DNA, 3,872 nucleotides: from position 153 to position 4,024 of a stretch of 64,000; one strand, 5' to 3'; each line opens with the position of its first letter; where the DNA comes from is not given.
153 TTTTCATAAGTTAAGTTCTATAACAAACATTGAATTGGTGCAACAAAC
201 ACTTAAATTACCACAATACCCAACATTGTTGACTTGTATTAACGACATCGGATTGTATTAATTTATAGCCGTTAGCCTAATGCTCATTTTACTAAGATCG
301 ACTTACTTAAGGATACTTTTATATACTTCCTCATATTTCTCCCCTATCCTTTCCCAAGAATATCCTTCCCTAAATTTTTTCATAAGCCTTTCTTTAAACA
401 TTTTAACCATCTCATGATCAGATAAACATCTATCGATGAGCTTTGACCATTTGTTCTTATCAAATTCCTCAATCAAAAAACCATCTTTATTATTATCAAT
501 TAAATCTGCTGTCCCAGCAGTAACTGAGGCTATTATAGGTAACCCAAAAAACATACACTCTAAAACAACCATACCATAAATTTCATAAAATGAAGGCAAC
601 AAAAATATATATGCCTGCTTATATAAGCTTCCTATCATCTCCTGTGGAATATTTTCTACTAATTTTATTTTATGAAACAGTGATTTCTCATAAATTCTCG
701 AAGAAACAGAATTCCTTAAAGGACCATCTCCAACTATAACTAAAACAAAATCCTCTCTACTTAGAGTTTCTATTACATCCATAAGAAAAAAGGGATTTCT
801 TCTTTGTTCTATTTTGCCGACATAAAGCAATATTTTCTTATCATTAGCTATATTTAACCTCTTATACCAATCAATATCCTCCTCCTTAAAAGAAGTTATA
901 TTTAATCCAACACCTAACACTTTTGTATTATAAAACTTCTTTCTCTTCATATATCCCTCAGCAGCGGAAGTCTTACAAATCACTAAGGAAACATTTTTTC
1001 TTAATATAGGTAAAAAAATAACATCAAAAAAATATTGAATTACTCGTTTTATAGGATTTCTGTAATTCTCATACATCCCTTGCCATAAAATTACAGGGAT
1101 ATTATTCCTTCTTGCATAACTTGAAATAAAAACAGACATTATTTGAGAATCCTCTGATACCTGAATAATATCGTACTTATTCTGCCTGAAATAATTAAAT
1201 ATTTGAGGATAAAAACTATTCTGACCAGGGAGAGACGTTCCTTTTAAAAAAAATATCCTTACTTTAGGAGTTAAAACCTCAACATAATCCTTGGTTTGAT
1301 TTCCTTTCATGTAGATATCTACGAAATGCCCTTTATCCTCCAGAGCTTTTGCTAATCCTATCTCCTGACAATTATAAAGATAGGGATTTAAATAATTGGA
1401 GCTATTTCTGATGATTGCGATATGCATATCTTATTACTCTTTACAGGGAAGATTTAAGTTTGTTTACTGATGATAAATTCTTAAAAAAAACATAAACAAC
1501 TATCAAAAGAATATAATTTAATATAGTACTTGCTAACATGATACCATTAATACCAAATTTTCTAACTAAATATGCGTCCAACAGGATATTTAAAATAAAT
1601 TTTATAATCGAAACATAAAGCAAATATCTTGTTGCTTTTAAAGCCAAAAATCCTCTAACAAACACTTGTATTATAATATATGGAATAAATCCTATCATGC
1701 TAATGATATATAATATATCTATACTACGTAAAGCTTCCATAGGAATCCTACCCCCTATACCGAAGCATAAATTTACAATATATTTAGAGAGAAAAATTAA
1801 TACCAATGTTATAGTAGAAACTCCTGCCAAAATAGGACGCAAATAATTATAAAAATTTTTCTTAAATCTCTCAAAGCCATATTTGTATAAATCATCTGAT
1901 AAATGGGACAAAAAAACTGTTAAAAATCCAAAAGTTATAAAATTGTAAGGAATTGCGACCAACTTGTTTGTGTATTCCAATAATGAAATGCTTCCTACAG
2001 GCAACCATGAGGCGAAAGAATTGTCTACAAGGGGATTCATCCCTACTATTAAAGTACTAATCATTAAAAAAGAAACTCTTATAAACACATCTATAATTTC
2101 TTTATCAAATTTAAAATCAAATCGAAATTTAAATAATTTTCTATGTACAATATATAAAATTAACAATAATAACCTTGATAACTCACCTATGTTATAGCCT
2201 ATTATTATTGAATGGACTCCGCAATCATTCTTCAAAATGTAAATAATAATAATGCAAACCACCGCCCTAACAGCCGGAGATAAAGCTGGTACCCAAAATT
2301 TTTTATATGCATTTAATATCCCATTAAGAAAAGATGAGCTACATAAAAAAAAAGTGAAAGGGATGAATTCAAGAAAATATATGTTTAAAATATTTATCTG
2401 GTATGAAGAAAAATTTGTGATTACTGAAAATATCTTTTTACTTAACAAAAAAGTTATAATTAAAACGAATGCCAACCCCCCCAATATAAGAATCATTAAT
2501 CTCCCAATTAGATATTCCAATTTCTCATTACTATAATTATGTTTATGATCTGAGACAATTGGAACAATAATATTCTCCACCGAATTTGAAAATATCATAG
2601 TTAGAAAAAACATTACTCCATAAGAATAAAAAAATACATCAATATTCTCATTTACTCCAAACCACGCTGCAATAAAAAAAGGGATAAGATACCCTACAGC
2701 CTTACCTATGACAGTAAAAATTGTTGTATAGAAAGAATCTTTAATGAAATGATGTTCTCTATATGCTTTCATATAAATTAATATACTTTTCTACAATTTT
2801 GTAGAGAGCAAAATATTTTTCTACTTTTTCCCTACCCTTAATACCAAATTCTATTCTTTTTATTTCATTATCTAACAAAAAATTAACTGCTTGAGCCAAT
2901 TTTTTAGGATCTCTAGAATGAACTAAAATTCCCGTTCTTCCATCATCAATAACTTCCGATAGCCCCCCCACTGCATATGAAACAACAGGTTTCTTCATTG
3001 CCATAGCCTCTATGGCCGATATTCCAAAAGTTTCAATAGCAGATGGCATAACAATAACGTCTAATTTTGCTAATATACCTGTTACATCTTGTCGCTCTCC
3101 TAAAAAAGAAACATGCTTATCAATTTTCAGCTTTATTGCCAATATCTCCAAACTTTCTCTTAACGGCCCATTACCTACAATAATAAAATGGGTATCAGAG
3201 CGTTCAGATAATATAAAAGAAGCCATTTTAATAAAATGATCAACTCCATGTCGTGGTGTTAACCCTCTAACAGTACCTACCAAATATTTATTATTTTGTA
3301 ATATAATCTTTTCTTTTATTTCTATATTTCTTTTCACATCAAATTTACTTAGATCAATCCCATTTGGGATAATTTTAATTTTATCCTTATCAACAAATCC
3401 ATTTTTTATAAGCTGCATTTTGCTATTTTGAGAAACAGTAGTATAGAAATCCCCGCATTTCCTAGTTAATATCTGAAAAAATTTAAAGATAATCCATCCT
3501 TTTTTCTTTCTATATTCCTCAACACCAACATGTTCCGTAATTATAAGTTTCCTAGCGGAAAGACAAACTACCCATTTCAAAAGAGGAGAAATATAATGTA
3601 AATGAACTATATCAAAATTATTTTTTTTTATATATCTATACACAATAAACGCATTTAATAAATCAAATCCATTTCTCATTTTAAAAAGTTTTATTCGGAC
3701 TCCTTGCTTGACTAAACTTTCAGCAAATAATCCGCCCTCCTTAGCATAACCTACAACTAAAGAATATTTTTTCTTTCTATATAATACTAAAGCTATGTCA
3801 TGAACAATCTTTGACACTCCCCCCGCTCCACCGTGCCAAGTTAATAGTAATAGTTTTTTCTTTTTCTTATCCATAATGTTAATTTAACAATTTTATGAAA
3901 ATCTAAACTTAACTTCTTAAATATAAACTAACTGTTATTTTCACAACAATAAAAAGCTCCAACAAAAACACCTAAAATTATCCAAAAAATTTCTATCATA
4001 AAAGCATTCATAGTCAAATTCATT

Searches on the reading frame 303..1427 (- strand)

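Call 68: search_protein_families(library=pfam, proteins=[window:303-1427:-], max_evalue=0.0001)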
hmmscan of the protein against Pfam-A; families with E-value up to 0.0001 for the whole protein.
window:303-1427:- (374 aa): 4 families
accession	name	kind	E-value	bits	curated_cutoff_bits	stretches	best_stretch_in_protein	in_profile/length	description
PF00534.26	Glycos_transf_1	-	3.5e-33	115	26.4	1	189-347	7-168/172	Glycosyl transferases group 1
PF13692.12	Glyco_trans_1_4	-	1.9e-24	87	27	1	198-337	2-142/142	Glycosyl transferases group 1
PF20706.3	GT4-conflict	-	2.8e-09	36.9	26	1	263-360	273-380/385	Family 4 Glycosyltransferase in conflict systems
PF13439.12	Glyco_transf_4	-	5.2e-06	27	28.5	1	25-162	11-150/170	Glycosyltransferase Family 4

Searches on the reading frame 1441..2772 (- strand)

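Call 68: search_protein_families(library=pfam, proteins=[window:1441-2772:-], max_evalue=0.0001)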
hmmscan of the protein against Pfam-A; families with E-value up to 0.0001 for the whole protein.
window:1441-2772:- (443 aa): 1 family
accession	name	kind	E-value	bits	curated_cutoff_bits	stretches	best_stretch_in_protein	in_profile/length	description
PF03023.19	MurJ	-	1.4e-43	149.6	27.4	1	34-432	1-401/451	Lipid II flippase MurJ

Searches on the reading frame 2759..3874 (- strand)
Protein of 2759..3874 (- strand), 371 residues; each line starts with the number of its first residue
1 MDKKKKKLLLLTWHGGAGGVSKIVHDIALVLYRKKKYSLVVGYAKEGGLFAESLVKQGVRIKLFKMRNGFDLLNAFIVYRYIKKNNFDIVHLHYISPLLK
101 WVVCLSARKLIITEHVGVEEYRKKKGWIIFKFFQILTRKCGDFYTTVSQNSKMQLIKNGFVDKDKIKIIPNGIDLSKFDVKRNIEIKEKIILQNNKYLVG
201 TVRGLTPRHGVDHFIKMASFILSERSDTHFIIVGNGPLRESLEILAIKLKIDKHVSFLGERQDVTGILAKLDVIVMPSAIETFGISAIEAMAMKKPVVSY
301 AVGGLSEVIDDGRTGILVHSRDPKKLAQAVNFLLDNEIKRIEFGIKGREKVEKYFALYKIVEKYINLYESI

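Call 68: search_protein_families(library=pfam, proteins=[window:2759-3874:-], max_evalue=0.0001)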
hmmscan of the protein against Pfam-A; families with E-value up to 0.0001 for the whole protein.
window:2759-3874:- (371 aa): 6 families
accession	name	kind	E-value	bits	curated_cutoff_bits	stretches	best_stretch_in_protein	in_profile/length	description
PF00534.26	Glycos_transf_1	-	2.4e-36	125.3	26.4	1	185-349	4-171/172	Glycosyl transferases group 1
PF13692.12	Glyco_trans_1_4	-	2.2e-34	119.2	27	1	199-336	4-142/142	Glycosyl transferases group 1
PF13439.12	Glyco_transf_4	-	3.7e-19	69.8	28.5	1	18-176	2-169/170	Glycosyltransferase Family 4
PF20706.3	GT4-conflict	-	1.4e-06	28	26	1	256-312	267-323/385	Family 4 Glycosyltransferase in conflict systems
PF13477.12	Glyco_trans_4_2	-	1.6e-05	25.6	23.4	0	52-118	38-111/139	Glycosyl transferase 4-like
PF13579.12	Glyco_trans_4_4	-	2.4e-05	25.2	29.7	1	39-172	22-158/158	Glycosyl transferase 4-like domain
